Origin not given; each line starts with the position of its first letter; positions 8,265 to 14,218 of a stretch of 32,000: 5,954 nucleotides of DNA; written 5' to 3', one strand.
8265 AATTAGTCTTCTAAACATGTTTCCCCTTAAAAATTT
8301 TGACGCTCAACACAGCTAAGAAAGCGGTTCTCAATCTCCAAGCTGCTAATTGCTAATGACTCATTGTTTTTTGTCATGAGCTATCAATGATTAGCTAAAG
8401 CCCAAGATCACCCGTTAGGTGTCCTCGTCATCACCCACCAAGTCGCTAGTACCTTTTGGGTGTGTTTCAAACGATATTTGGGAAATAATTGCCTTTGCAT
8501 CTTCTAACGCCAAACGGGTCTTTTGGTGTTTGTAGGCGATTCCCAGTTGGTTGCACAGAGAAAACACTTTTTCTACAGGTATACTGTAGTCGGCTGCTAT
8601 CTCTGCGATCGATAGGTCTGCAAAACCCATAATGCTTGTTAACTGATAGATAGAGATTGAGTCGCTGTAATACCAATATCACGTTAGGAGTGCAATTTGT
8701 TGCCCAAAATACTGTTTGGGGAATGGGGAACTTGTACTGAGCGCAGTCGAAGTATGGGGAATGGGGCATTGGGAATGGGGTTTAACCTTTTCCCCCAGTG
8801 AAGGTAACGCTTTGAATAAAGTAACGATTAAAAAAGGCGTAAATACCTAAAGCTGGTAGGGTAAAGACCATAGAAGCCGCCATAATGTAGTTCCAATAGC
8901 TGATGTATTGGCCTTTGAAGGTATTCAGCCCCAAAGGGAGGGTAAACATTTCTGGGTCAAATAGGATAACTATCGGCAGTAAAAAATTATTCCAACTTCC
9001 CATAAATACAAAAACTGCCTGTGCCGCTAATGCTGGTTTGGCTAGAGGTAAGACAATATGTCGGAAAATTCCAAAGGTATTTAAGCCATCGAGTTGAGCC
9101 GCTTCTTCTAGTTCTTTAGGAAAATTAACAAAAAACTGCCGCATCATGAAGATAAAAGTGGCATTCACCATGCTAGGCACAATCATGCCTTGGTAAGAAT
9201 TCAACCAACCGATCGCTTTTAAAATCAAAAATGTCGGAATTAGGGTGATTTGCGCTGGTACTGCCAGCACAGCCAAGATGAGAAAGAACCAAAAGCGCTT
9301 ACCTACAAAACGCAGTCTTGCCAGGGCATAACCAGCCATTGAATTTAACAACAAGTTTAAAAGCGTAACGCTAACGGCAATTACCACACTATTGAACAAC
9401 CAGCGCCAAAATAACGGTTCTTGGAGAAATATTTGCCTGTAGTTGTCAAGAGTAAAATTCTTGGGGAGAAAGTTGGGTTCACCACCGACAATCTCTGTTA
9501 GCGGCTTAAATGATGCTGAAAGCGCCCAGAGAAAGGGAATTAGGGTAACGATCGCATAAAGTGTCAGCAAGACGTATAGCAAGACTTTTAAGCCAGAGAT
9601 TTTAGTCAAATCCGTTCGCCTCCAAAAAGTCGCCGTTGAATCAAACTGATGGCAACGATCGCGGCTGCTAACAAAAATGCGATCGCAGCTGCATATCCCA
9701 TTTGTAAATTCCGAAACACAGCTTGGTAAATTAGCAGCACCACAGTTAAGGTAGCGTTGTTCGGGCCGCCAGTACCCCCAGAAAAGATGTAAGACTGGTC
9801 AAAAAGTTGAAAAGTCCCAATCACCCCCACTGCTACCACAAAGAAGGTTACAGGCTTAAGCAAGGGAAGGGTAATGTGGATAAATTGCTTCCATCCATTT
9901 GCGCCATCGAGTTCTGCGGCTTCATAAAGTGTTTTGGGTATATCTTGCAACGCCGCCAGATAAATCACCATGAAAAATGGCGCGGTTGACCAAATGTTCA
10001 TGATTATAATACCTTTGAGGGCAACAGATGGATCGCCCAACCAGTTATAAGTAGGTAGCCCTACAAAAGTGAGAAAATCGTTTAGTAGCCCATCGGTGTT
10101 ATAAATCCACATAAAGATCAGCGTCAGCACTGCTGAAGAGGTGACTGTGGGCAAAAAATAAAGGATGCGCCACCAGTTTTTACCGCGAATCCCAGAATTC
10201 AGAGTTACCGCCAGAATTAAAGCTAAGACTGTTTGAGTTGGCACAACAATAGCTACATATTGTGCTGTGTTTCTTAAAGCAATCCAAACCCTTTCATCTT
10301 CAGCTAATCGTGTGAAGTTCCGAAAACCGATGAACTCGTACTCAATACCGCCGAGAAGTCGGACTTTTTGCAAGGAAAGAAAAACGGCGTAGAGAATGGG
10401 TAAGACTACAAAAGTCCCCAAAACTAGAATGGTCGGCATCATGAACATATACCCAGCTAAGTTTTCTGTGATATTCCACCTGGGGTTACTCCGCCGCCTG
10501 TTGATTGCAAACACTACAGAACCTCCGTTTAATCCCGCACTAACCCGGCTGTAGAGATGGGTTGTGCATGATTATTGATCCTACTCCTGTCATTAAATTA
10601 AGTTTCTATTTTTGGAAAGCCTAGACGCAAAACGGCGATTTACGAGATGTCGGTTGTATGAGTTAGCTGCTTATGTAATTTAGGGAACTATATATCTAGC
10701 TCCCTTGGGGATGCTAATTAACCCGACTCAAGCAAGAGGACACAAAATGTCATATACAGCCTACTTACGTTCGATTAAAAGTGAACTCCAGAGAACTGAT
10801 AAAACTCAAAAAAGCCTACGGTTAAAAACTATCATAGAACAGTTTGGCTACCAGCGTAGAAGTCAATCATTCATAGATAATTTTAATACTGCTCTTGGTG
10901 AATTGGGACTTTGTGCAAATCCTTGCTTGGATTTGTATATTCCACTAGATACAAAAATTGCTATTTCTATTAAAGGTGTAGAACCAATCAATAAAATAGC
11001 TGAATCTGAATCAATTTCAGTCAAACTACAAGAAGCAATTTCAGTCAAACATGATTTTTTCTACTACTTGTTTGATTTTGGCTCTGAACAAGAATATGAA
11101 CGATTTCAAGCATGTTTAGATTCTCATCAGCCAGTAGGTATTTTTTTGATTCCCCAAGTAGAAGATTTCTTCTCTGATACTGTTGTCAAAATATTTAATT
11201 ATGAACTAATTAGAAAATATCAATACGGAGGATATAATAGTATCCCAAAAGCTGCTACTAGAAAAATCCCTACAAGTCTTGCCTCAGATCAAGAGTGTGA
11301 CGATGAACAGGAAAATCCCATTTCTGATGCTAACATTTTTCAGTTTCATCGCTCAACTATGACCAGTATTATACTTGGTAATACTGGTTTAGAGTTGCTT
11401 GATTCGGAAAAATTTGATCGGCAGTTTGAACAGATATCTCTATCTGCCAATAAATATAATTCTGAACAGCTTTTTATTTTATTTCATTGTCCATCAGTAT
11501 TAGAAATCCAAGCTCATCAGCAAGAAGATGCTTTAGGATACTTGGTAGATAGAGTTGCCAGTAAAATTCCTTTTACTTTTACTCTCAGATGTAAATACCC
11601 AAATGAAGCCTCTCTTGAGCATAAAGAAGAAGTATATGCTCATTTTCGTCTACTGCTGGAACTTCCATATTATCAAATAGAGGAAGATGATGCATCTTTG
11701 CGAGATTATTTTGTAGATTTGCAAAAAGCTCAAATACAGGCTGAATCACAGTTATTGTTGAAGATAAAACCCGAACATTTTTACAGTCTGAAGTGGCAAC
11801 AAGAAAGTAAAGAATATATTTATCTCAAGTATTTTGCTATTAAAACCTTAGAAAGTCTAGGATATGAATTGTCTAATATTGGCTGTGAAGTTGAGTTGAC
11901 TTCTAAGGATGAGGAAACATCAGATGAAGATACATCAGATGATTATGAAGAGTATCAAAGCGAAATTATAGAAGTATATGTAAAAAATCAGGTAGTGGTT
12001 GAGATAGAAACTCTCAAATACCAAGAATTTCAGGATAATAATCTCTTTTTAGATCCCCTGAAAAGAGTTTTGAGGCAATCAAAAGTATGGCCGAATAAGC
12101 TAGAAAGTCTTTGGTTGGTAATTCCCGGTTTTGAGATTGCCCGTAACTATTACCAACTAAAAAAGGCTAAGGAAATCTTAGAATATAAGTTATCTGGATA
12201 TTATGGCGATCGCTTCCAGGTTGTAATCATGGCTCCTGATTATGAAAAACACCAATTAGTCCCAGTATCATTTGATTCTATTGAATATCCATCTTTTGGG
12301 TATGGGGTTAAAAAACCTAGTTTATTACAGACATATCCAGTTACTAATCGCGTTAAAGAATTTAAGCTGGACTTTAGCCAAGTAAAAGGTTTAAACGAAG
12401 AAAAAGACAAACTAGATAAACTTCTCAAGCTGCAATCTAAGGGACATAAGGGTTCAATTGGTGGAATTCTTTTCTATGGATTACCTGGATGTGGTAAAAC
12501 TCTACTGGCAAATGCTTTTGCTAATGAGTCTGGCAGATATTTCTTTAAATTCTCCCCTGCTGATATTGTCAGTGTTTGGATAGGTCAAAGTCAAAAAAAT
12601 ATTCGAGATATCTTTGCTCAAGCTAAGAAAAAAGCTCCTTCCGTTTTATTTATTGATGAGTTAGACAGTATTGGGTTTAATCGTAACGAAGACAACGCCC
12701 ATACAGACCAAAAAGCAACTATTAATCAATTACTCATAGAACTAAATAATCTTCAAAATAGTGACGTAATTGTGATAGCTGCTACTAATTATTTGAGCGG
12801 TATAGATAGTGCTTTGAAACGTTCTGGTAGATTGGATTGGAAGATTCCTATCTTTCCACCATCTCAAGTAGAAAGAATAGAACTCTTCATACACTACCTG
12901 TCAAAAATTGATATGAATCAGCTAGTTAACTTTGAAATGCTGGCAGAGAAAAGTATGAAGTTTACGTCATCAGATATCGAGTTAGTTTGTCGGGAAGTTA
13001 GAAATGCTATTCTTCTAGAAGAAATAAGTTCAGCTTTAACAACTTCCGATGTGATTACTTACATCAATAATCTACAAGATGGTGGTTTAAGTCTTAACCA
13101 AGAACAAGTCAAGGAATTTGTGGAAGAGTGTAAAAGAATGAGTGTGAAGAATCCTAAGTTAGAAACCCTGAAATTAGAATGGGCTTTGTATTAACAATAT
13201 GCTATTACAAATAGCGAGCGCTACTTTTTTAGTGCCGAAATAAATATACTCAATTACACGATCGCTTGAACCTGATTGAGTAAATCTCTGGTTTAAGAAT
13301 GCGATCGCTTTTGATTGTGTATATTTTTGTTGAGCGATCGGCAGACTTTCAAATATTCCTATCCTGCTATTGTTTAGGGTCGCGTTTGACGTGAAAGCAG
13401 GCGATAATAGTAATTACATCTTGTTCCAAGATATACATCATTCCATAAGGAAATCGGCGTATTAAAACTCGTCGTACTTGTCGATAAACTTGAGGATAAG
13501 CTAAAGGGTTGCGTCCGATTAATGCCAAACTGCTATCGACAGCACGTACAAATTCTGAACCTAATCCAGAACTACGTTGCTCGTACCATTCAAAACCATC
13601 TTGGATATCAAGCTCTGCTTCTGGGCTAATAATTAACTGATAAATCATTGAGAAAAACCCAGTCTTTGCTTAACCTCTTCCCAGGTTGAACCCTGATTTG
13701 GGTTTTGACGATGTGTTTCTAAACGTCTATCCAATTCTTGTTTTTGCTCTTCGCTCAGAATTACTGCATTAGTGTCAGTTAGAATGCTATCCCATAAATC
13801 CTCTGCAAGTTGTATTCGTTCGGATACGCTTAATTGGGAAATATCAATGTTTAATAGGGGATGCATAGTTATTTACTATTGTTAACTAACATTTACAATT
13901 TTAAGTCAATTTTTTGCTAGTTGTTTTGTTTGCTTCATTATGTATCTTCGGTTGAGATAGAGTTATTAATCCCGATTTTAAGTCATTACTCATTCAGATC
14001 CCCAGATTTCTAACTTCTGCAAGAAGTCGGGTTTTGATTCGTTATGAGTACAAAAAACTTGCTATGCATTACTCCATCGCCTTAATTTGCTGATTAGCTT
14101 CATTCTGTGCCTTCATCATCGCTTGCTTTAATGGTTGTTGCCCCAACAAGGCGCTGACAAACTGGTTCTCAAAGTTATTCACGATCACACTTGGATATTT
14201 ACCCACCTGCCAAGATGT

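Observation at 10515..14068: AT-rich 3.5 kb insertion splits a sugar ABC transporter operon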

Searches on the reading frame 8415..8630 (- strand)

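Call 3: search_protein_families(library=pfam, proteins=[window:8415-8630:-], max_evalue=0.01)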
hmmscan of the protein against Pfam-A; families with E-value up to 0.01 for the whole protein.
window:8415-8630:- (71 aa): 1 family
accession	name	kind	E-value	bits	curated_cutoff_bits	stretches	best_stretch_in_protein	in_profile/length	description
PF04760.21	IF2_N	-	0.00094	19.3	25.3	1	5-53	3-51/53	Translation initiation factor IF-2, N-terminal region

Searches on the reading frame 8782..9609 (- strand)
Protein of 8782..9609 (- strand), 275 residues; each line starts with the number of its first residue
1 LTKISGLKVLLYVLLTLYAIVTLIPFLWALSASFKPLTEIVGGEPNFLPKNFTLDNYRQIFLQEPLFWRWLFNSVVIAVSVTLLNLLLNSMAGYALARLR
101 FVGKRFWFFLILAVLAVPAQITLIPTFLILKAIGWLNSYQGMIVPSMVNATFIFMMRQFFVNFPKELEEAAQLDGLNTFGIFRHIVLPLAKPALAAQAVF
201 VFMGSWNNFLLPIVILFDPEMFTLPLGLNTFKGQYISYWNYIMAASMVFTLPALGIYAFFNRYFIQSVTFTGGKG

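Call 3: search_protein_families(library=pfam, proteins=[window:8782-9609:-], max_evalue=0.01)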
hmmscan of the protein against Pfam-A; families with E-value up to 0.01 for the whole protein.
window:8782-9609:- (275 aa): 1 family
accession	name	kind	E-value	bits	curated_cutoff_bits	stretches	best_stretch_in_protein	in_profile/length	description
PF00528.27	BPD_transp_1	-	4.5e-18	66.1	26.4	1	91-267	3-181/184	Binding-protein-dependent transport system inner membrane component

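Call 5: search_protein_families(library=ncbifam, proteins=[window:8782-9609:-], max_evalue=0.01)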
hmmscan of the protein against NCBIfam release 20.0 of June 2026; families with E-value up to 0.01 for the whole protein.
window:8782-9609:- (275 aa): 15 families
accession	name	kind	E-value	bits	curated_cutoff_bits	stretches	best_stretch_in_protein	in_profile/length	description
NF040932.1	ABC_arch_GlcU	equivalog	3.5e-39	135.1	340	1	9-273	3-269/272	glucose ABC transporter permease GlcU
NF008210.0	PRK10973.1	equivalog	2.8e-37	129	297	1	5-267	6-275/281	sn-glycerol-3-phosphate ABC transporter permease UgpE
NF008231.0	PRK10998.1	equivalog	1e-23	84.4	261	1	68-274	82-295/296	maltose ABC transporter permease MalG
NF011624.0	PRK15050.1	equivalog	7.8e-10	38.3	247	1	132-263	154-285/297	2-aminoethylphosphonate ABC transporter permease subunit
NF007047.0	PRK09500.1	equivalog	1.7e-09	37.7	326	1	50-211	40-202/257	spermidine/putrescine ABC transporter permease PotC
NF040839.1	tungstate_WtpB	equivalog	1e-07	31.8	340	1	62-220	37-208/251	tungstate ABC transporter permease WtpB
NF007044.0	PRK09497.1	equivalog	6.1e-07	29.2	348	1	9-212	10-225/285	spermidine/putrescine ABC transporter permease PotB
TIGR01581.1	Mo_ABC_porter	hypoth_equivalog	1.9e-06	27.5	210.3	1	73-209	25-175/225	ABC transporter permease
TIGR03226.1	PhnU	equivalog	3.4e-06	26.8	283.45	1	130-262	170-302/311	2-aminoethylphosphonate ABC transporter permease subunit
TIGR02141.1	modB_ABC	equivalog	4.1e-06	26.6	182.6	1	74-204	3-147/208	molybdate ABC transporter permease subunit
TIGR02139.1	permease_CysT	equivalog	3.7e-05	23.5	246.1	1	52-204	34-199/265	sulfate ABC transporter permease subunit CysT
TIGR03262.1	PhnU2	equivalog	0.00017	20.4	593.25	1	53-245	39-236/546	putative 2-aminoethylphosphonate ABC transporter permease subunit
NF006939.0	PRK09421.1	equivalog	0.00042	19.8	262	0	68-209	9-165/230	molybdate ABC transporter permease subunit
TIGR00969.1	3a0106s02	subfamily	0.00045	19.8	240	1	73-200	65-206/272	sulfate ABC transporter permease subunit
NF040931.1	ABC_arch_GlcT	equivalog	0.0056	16.3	360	0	121-252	121-259/278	glucose ABC transporter permease GlcT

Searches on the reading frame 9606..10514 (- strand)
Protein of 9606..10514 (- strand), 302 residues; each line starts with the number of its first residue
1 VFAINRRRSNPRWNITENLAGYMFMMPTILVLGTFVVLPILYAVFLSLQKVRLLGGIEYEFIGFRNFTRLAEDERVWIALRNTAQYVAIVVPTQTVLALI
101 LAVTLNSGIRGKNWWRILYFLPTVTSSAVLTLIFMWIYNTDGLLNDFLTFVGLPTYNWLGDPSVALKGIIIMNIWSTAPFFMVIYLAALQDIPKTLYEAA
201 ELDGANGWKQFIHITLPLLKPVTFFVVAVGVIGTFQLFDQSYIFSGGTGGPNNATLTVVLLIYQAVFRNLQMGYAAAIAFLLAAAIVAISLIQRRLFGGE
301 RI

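Call 3: search_protein_families(library=pfam, proteins=[window:9606-10514:-], max_evalue=0.01)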
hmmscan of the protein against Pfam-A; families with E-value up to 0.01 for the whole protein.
window:9606-10514:- (302 aa): 1 family
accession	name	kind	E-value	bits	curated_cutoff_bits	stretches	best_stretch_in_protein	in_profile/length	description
PF00528.27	BPD_transp_1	-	1.1e-17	64.8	26.4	1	95-296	2-178/184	Binding-protein-dependent transport system inner membrane component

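Call 5: search_protein_families(library=ncbifam, proteins=[window:9606-10514:-], max_evalue=0.01)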
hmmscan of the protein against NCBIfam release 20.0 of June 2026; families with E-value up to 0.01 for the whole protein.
window:9606-10514:- (302 aa): 24 families
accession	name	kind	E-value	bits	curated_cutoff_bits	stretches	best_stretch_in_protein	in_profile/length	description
NF007852.0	PRK10561.1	equivalog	1.9e-35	123.1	335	1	12-296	5-287/295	sn-glycerol-3-phosphate ABC transporter permease UgpA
NF040931.1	ABC_arch_GlcT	equivalog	2.2e-29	103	360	1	25-289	2-262/278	glucose ABC transporter permease GlcT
NF008232.0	PRK10999.1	equivalog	1.5e-22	80.1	392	1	61-293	264-511/520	maltose ABC transporter permease MalF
TIGR03262.1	PhnU2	equivalog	2.3e-16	59.6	593.25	1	24-288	6-249/546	putative 2-aminoethylphosphonate ABC transporter permease subunit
NF011624.0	PRK15050.1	equivalog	2.3e-12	46.6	247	1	16-291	19-280/297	2-aminoethylphosphonate ABC transporter permease subunit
TIGR00969.1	3a0106s02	subfamily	6.6e-12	45.5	240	1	61-292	44-265/272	sulfate ABC transporter permease subunit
TIGR02140.1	permease_CysW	equivalog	2.1e-11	43.8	329.1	1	63-292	32-250/261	sulfate ABC transporter permease subunit CysW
TIGR03226.1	PhnU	equivalog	1e-08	35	283.45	1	17-289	38-296/311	2-aminoethylphosphonate ABC transporter permease subunit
TIGR02141.1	modB_ABC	equivalog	3.5e-08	33.3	182.6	1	93-292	13-202/208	molybdate ABC transporter permease subunit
TIGR01581.1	Mo_ABC_porter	hypoth_equivalog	1e-07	31.7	210.3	1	90-287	37-222/225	ABC transporter permease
NF006953.0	PRK09433.1-4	equivalog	3.9e-07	29.3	970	1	127-296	104-264/536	thiamine/thiamine pyrophosphate ABC transporter permease ThiP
TIGR02139.1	permease_CysT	equivalog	1.2e-06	28.3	246.1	1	60-289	32-252/265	sulfate ABC transporter permease subunit CysT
NF006951.0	PRK09433.1-2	equivalog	1.8e-06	26.9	788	1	64-296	40-264/535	thiamine/thiamine pyrophosphate ABC transporter permease ThiP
NF007963.0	PRK10683.1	equivalog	2e-06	27.5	489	1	62-288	81-301/317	putrescine ABC transporter permease PotH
NF008231.0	PRK10998.1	equivalog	3.4e-06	26.9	261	1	128-297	133-286/296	maltose ABC transporter permease MalG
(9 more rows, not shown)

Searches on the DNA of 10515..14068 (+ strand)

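Call 58: search_dna_similar(query=window:10515-14068:+, collection=plasmids, mode=distant, max_rows=10)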
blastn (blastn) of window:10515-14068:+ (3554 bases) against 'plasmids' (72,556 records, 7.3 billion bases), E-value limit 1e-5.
Records with a match: 3; places in all: 3; records where one place covers at least 80% of the query: 0.
Best place of each record, by identity: 60-80% 3.
By first word of the organism name: Nostoc 2; Anabaena 1.
By predicted mobility (MOB-suite, as given by PLSDB): conjugative 2; mobilizable 1.
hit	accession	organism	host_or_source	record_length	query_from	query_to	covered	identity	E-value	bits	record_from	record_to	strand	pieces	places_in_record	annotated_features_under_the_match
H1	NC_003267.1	Nostoc sp. PCC 7120 = FACHB-418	-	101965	222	2669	69%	76.3%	0e+0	1762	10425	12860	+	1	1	ATP-binding protein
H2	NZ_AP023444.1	Nostoc sp. MS1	-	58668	529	2389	38%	69.5%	5e-93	529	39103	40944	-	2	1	hypothetical protein (x3) | ATP-binding protein | AAA family ATPase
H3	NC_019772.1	Anabaena cylindrica PCC 7122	water, most likely pond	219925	2857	3349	14%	69.7%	7e-47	197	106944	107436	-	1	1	type II toxin-antitoxin system RelE/ParE family toxin | addiction module protein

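Call 59: search_dna_similar(query=window:10515-14068:+, collection=phages, mode=distant, max_rows=10)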
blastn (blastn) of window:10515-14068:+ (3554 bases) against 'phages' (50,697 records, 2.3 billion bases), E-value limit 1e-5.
No match.

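Call 61: get_annotated_region(hit=H1, flank=7000)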
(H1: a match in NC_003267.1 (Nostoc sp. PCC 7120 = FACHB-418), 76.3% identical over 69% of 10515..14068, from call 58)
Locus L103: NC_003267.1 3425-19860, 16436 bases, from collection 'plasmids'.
description: Nostoc sp. PCC 7120 = FACHB-418 plasmid pCC7120gamma, complete sequence
organism: Nostoc sp. PCC 7120 = FACHB-418 (NCBI taxid 103690)
taxonomy: Bacteria; Cyanobacteriota; Cyanophyceae; Nostocales; Nostocaceae; Nostoc; Nostoc sp. PCC 7120 = FACHB-418
host: -; source: -; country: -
typing (MOB-suite, as given by PLSDB): conjugative; replicon rep_cluster_776; relaxase MOBF; mating-pair formation MPF_T
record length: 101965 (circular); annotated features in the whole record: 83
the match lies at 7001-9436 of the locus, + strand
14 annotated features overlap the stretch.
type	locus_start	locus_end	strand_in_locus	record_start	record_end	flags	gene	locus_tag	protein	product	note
CDS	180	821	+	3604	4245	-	-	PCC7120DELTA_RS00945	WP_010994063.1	hypothetical protein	-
CDS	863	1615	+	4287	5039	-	-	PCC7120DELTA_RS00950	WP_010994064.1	ParA family protein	-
CDS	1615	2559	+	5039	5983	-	-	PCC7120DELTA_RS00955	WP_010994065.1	ParB/RepB/Spo0J family partition protein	GO:0007059 - chromosome segregation [Evidence IEA]; GO:0000910 - cytokinesis [Evidence IEA]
CDS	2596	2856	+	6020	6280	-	-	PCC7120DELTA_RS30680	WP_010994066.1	hypothetical protein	-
CDS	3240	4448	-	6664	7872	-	-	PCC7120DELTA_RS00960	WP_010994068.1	RNA-guided endonuclease TnpB family protein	-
CDS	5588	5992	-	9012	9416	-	-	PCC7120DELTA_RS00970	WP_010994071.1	nuclease A inhibitor family protein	-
CDS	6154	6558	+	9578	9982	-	-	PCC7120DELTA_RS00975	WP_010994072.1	DUF4112 domain-containing protein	-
CDS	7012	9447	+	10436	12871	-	-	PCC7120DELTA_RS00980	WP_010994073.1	ATP-binding protein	-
CDS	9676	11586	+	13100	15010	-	-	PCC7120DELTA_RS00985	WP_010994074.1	ISL3 family transposase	-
CDS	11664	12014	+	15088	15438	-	-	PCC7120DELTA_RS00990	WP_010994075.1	four helix bundle protein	-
CDS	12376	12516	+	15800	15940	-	-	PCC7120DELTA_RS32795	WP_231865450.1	hypothetical protein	-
CDS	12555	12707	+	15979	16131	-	-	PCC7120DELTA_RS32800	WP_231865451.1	hypothetical protein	-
CDS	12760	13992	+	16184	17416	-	-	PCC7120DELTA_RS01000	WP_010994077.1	ISAzo13-like element ISNsp4 family transposase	GO:0006313 - DNA transposition [Evidence IEA]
CDS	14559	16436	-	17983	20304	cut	-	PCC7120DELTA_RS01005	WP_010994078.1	linolenate 9R-lipoxygenase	-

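Call 62: get_annotated_region(hit=H3, flank=4000)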
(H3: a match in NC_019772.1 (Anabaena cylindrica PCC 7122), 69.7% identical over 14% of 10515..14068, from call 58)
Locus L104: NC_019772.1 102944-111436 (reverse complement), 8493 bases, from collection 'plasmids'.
description: Anabaena cylindrica PCC 7122 plasmid pANACY.01, complete sequence
organism: Anabaena cylindrica PCC 7122 (NCBI taxid 272123)
taxonomy: Bacteria; Cyanobacteriota; Cyanophyceae; Nostocales; Nostocaceae; Anabaena; Anabaena cylindrica; Anabaena cylindrica PCC 7122
host: -; source: water, most likely pond; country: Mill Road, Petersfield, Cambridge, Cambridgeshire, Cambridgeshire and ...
typing (MOB-suite, as given by PLSDB): conjugative; replicon rep_cluster_345; relaxase MOBP; mating-pair formation MPF_T
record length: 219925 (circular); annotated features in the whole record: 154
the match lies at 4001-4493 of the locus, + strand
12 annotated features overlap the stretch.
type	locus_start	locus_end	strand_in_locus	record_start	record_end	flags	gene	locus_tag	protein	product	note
CDS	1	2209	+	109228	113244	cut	-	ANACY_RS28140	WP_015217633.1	PriCT-2 domain-containing protein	-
CDS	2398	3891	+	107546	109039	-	glpK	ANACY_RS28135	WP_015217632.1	glycerol kinase GlpK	GO:0006071 - glycerol metabolic process [Evidence IEA]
CDS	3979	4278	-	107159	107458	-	-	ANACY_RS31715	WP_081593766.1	type II toxin-antitoxin system RelE/ParE family toxin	GO:0030541 - plasmid partitioning [Evidence IEA]; GO:0051290 - protein heterotetramerization [Evidence IEA]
CDS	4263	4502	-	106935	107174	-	-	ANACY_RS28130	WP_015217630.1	addiction module protein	-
CDS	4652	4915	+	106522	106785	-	-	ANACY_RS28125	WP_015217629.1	hypothetical protein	-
CDS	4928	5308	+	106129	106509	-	-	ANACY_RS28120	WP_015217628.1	PIN domain-containing protein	-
CDS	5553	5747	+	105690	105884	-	-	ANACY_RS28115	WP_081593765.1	putative toxin-antitoxin system toxin component, PIN family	-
CDS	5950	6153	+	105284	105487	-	-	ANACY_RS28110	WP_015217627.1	type II toxin-antitoxin system HicB family antitoxin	-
CDS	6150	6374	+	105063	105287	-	-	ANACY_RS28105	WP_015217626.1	type II toxin-antitoxin system HicA family toxin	-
CDS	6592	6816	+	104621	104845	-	-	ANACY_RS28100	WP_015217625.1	DUF433 domain-containing protein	-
CDS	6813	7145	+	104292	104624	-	-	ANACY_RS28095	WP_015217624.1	DUF5615 family PIN-like protein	-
CDS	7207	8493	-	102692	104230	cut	-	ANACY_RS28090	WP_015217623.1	NAD(P)/FAD-dependent oxidoreductase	-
